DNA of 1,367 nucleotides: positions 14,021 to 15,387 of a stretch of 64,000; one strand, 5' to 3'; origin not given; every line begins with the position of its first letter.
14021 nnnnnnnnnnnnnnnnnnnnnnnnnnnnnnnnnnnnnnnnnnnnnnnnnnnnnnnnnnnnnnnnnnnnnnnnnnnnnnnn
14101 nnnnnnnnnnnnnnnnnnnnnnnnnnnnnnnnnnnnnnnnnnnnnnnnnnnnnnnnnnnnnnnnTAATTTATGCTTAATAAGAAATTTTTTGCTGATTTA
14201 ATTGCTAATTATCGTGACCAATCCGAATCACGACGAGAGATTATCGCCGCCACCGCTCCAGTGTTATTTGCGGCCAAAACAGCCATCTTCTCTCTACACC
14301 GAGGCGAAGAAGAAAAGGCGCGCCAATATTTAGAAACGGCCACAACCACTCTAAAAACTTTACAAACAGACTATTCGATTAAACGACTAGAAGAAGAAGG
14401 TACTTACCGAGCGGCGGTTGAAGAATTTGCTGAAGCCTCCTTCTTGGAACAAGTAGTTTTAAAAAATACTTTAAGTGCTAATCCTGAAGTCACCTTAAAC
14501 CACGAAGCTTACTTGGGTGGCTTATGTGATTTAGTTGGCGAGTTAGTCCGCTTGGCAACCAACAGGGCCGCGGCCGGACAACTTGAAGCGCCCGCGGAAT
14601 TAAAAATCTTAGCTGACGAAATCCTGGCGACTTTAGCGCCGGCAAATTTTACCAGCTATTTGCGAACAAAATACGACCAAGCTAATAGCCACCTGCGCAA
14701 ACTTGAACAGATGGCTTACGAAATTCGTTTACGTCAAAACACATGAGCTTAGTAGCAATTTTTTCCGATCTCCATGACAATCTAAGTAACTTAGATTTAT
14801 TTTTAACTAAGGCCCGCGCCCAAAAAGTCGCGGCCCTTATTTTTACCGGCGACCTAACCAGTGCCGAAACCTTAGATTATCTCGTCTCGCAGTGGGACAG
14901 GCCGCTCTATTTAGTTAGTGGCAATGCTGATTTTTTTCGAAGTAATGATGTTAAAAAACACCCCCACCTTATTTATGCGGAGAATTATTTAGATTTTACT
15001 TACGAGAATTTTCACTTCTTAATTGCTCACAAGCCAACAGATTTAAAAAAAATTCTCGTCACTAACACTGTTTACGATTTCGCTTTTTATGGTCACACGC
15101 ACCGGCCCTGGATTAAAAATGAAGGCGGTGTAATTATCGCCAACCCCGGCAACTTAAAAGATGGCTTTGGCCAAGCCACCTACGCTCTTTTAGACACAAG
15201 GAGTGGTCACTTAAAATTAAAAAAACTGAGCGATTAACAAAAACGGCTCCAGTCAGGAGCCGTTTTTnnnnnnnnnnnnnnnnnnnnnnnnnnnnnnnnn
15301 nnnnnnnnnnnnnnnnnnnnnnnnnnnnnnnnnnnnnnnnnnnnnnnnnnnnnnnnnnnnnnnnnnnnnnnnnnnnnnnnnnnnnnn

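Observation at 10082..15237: The tandem ATPase sits in an operon with a Lys-tailed membrane protein, a bacterial translin and a metallophosphoesterase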

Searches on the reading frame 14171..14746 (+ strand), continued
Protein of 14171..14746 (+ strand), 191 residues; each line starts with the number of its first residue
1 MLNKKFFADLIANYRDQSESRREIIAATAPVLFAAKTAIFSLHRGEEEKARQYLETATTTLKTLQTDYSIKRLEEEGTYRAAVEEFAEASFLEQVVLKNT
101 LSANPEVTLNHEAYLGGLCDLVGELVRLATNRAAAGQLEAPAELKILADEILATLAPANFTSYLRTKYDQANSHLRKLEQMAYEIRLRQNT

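Call 16: search_solved_structures(query=A1, max_evalue=1, show_alignments=3)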
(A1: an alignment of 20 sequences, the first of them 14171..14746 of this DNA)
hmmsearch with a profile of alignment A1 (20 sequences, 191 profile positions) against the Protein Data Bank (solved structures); distinct sequences matched with E-value up to 1: 17.
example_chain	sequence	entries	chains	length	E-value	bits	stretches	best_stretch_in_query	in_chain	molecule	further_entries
5jr9_C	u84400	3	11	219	1.6e-16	64.1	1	7-178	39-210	NEQ131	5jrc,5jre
5jr9_B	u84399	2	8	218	3e-16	63.2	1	7-178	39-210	NEQ131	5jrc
5jr9_A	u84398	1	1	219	3e-16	63.2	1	7-178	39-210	NEQ131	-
3zc1_A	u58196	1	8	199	3.5e-12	49.9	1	9-176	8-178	AFTRAX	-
3zc0_A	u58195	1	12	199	6e-11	45.9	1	9-176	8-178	AFTRAX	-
3pja_J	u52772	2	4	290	1.5e-09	41.3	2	8-108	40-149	Translin-associated protein X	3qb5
3riu_A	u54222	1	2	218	2.2e-09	40.8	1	83-188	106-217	Translin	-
3axj_A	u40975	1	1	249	2.6e-09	40.6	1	84-188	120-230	GM27569p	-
4dg7_A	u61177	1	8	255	2.7e-09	40.5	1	84-188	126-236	GM27569p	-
2qrx_A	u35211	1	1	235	3.6e-09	40.1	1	86-188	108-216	GM27569p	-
2qva_A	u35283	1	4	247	4e-09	40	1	84-188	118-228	GM27569p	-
1key_A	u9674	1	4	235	4.2e-09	39.9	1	48-188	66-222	translin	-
3pja_A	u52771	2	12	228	8.3e-09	38.9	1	49-188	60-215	Translin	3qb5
1j1j_A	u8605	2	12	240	9.7e-09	38.7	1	49-188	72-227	Translin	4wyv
3axj_B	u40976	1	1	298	1.1e-05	28.7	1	107-188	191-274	Translin associated factor X, isoform B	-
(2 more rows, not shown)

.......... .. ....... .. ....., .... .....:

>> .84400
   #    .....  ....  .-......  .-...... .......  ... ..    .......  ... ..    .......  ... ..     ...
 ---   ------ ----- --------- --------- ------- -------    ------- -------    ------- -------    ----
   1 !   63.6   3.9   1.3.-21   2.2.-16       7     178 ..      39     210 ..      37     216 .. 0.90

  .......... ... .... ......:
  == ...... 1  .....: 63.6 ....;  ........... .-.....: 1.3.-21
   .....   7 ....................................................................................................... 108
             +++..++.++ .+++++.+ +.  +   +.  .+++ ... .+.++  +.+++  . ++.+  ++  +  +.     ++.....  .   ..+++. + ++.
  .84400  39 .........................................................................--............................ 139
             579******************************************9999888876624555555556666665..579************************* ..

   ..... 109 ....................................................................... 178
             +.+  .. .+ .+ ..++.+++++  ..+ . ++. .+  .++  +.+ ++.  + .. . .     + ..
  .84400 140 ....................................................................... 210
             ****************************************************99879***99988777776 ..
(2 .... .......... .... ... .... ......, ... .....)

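Call 20: find_encoding_contigs(protein=P0107, flank=8000, max_places=3)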
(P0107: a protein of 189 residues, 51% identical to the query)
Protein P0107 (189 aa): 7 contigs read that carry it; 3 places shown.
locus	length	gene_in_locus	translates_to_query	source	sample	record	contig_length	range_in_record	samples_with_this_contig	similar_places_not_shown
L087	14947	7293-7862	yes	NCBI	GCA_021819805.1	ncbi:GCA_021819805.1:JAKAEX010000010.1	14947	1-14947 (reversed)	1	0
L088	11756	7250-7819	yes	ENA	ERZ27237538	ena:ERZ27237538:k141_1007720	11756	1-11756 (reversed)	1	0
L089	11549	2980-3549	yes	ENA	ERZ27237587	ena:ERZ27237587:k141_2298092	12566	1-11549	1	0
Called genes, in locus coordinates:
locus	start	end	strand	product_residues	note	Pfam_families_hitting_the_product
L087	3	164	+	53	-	?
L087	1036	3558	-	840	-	PF13491:FtsK_4TM, PF17854:FtsK_alpha, PF01580:FtsK_SpoIIIE, PF09397:FtsK_gamma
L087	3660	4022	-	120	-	-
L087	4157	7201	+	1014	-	PF00437:T2SSE, PF00004:AAA (faint), PF00005:ABC_tran (faint), PF01637:ATPase_2 (faint), PF02492:cobW (faint), PF04851:ResIII (faint), PF12775:AAA_7 (faint), PF00437:T2SSE, +7 more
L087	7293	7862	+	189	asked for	PF01997:Translin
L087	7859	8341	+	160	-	PF00149:Metallophos, PF12850:Metallophos_2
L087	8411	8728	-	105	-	-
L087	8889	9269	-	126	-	-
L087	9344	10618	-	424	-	PF27218:MJ0043_C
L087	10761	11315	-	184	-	PF01258:zf-dskA_traR (weak)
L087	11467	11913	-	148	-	PF02823:ATP-synt_DE_N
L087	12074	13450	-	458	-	PF02874:ATP-synt_ab_N, PF00006:ATP-synt_ab, PF22919:ATP-synt_VA_C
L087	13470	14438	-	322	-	PF00231:ATP-synt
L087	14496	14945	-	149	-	?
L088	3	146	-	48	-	?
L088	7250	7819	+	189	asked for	PF01997:Translin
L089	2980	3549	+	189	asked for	PF01997:Translin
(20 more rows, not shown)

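Call 41: search_protein_families(library=pfam, proteins=[L030:6612-7781:+, L056:10699-11820:+, L056:11817-12971:+, L056:13488-14984:+, L087:3660-4022:-], max_evalue=0.01)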
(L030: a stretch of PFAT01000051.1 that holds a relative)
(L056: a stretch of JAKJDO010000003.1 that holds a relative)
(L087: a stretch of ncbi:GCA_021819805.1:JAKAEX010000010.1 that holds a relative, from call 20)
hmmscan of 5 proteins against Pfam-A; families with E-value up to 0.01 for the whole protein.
L030:6612-7781:+ (389 aa): 1 family
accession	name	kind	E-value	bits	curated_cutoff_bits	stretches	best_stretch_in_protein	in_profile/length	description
PF09587.15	PGA_cap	-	7.8e-68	229.2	27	1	88-317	2-255/255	Bacterial capsule synthesis protein PGA_cap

L056:10699-11820:+ (373 aa): 1 family
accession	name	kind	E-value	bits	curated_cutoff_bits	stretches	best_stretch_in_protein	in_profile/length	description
PF09587.15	PGA_cap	-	1.5e-61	208.5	27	1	71-301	2-255/255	Bacterial capsule synthesis protein PGA_cap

L056:11817-12971:+ (384 aa): 2 families
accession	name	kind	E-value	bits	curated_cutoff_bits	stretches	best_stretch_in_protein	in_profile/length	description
PF03222.19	Trp_Tyr_perm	-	5.1e-15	55.9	22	1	7-372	2-388/393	Tryptophan/tyrosine permease family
PF01490.24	Aa_trans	-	1.7e-05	24.1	25.6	1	10-378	5-408/410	Transmembrane amino acid transporter protein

L056:13488-14984:+ (498 aa): 2 families
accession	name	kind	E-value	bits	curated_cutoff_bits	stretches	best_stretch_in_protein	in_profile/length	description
PF01875.22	Memo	-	3.1e-57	194.3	27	1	33-305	1-267/269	Memo-like protein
PF01871.22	AMMECR1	-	1.3e-55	187.9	25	1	328-495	2-168/168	AMMECR1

L087:3660-4022:- (120 aa): 0 families

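Call 51: search_protein_families(library=ncbifam, proteins=[L030:4264-5967:+], max_evalue=1e-30)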
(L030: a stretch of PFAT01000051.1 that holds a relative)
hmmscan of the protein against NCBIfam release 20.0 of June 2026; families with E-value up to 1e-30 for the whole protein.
L030:4264-5967:+ (567 aa): 6 families
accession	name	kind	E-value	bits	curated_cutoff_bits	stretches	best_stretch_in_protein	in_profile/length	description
TIGR02533.1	type_II_gspE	equivalog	5.4e-148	493.7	630.25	1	134-565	65-485/486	type II secretion system ATPase GspE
TIGR02538.1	type_IV_pilB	equivalog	1.2e-144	483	675.65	1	16-566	16-562/564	type IV-A pilus assembly ATPase PilB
NF053534.1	T4PilAsmATPsTfpB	equivalog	9.7e-121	404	850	1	156-566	179-582/584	type IV pilus assembly ATPase TfpB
NF007755.0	PRK10436.1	equivalog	2.1e-116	389.4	617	1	151-566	59-459/465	type II secretion system protein GspE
NF041000.1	ATPase_ComGA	equivalog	6e-70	235.3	300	1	184-446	3-266/267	competence type IV pilus ATPase ComGA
TIGR01420.1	pilT_fam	subfamily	1e-56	192.7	319.1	1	183-450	4-273/343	PilT/PilU family type 4a pilus ATPase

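Call 83: predict_structure(alignment_id=A1)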
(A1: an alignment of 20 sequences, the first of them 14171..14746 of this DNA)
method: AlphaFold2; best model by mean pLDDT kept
length: 191 residues; sequences in the alignment: 20
mean_pLDDT: 94.6   pTM: 0.87
mean pLDDT of the five models: 94.6, 94.4, 94.4, 94.3, 94.0
residues with pLDDT >= 90: 166; 70-90: 24; 50-70: 1; < 50: 0
segments of 3 or more residues with pLDDT < 50: none
pLDDT, mean of each block of 10 residues (from residue 1): 91 86 92 98 97 98 94 93 98 95 90 96 98 95 98 94 96 98 91 68
secondary structure, 60 per line:
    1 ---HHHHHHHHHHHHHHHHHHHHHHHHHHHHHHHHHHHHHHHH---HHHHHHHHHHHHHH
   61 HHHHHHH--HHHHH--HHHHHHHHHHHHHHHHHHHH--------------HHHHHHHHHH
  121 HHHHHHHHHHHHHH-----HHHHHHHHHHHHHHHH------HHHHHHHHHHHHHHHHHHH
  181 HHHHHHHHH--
elements in order: H4-43 H47-67 H70-74 H77-96 H111-134 H140-155 H162-189

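Call 85: fold_search(model_id=the predicted structure, library=pdb)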
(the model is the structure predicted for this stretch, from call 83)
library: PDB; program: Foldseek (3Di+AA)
matches with E <= 10: 894; with E <= 0.001: 56
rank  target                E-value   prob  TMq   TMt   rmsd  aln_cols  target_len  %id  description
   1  5jrc_A                2.8e-08  1.00  0.79  0.81   3.4       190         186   22  Crystal structure of NeC3PO in complex with ssRNA. (released 2016-09-28)
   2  5jr9_B                3.1e-08  1.00  0.79  0.81   3.3       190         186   22  Crystal structure of apo-NeC3PO (released 2016-09-28)
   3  5jre_B                3.9e-08  1.00  0.78  0.81   3.4       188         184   22  Crystal structure of NeC3PO in complex with ssDNA. (released 2016-09-28)
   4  5jr9_A                4.6e-08  1.00  0.79  0.80   3.3       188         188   22  Crystal structure of apo-NeC3PO (released 2016-09-28)
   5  5jr9_D                5.5e-08  1.00  0.80  0.82   3.3       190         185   22  Crystal structure of apo-NeC3PO (released 2016-09-28)
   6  5jr9_C                6.7e-08  1.00  0.79  0.81   3.3       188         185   22  Crystal structure of apo-NeC3PO (released 2016-09-28)
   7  1key_D                5.2e-07  1.00  0.77  0.70   5.2       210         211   20  Crystal Structure of Mouse Testis/Brain RNA-binding Protein (TB-RBP) (released 2002-07-03)
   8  3pja_B                5.8e-07  1.00  0.72  0.65   5.5       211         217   21  Crystal structure of human C3PO complex (released 2011-05-11)
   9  4wyv_A                7.7e-07  1.00  0.84  0.76   3.0       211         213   21  Crystal Structure of Human Translin in Open Conformation (released 2014-11-26)
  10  1key_C                8.5e-07  1.00  0.78  0.72   5.0       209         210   21  Crystal Structure of Mouse Testis/Brain RNA-binding Protein (TB-RBP) (released 2002-07-03)
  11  1key_A                9.0e-07  1.00  0.74  0.67   5.6       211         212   22  Crystal Structure of Mouse Testis/Brain RNA-binding Protein (TB-RBP) (released 2002-07-03)
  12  3pja_C                9.4e-07  1.00  0.78  0.70   5.2       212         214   21  Crystal structure of human C3PO complex (released 2011-05-11)
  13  4wyv_H                1.1e-06  1.00  0.77  0.70   4.8       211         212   21  Crystal Structure of Human Translin in Open Conformation (released 2014-11-26)
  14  1key_B                1.1e-06  1.00  0.76  0.66   5.4       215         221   20  Crystal Structure of Mouse Testis/Brain RNA-binding Protein (TB-RBP) (released 2002-07-03)
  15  3pja_G                1.3e-06  1.00  0.75  0.68   5.4       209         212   21  Crystal structure of human C3PO complex (released 2011-05-11)
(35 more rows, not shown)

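Call 86: search_protein_families(library=padloc, proteins=[window:14171-14746:+], max_evalue=0.01)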
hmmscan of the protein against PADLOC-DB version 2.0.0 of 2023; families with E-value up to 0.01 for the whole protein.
window:14171-14746:+ (191 aa): 0 families

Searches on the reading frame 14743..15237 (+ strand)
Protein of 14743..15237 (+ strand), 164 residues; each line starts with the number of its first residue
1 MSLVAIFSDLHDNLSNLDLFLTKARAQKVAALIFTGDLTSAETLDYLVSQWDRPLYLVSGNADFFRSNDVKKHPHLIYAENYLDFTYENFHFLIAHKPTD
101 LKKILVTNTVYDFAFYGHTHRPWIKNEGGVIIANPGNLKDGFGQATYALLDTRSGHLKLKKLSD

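Call 3: search_protein_families(library=pfam, proteins=[window:14743-15237:+], max_evalue=1)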
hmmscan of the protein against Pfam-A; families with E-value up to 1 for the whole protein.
window:14743-15237:+ (164 aa): 3 families
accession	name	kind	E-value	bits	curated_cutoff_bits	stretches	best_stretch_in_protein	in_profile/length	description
PF12850.12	Metallophos_2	-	1.4e-25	90.6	27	1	4-154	3-153/154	Calcineurin-like phosphoesterase superfamily domain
PF00149.33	Metallophos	-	8.5e-10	39.8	21.5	1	4-85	3-93/191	Calcineurin-like phosphoesterase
PF14582.11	Metallophos_3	-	0.00081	19.2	28.2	1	6-47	10-53/259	Metallophosphoesterase, calcineurin superfamily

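Call 4: search_protein_families(library=ncbifam, proteins=[window:14743-15237:+], max_evalue=1)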
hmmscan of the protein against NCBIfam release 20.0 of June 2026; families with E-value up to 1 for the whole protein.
window:14743-15237:+ (164 aa): 2 families
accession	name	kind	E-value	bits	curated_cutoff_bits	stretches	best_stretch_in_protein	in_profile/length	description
TIGR00040.1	yfcE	subfamily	9.4e-17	61.5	56.25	1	3-156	2-154/158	YfcE family phosphodiesterase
NF006988.0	PRK09453.1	equivalog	4.5e-10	39.7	117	1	5-162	4-170/183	phosphodiesterase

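Call 37: search_solved_structures(query=window:14743-15237:+, max_evalue=0.001, show_alignments=2)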
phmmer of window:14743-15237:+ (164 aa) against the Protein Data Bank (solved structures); distinct sequences matched with E-value up to 0.001: 4.
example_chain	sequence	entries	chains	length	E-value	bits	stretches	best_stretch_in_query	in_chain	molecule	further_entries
2ahd_A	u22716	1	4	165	2.5e-07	34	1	4-154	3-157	Phosphodiesterase MJ0936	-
1s3l_A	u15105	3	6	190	3.6e-07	33.5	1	4-154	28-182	Hypothetical protein MJ0936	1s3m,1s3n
2kkn_A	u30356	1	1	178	5.9e-05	26.3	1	31-159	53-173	Uncharacterized protein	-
3qfm_A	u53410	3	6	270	0.00015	25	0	105-152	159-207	Putative uncharacterized protein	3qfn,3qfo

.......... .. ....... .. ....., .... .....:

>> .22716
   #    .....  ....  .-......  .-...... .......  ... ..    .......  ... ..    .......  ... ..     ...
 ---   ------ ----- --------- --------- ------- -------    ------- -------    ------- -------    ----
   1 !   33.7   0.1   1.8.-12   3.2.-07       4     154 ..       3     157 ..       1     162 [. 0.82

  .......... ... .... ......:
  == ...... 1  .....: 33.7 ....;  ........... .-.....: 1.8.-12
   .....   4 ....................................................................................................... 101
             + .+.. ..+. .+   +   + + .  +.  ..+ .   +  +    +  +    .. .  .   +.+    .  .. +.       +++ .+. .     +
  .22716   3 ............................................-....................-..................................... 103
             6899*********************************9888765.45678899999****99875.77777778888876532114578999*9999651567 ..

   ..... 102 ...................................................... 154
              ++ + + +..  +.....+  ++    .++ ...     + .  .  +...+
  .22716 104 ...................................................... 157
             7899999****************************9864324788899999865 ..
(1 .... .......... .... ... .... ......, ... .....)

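Call 86: search_protein_families(library=padloc, proteins=[window:14743-15237:+], max_evalue=0.01)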
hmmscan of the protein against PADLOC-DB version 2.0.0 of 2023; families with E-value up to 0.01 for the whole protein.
window:14743-15237:+ (164 aa): 0 families
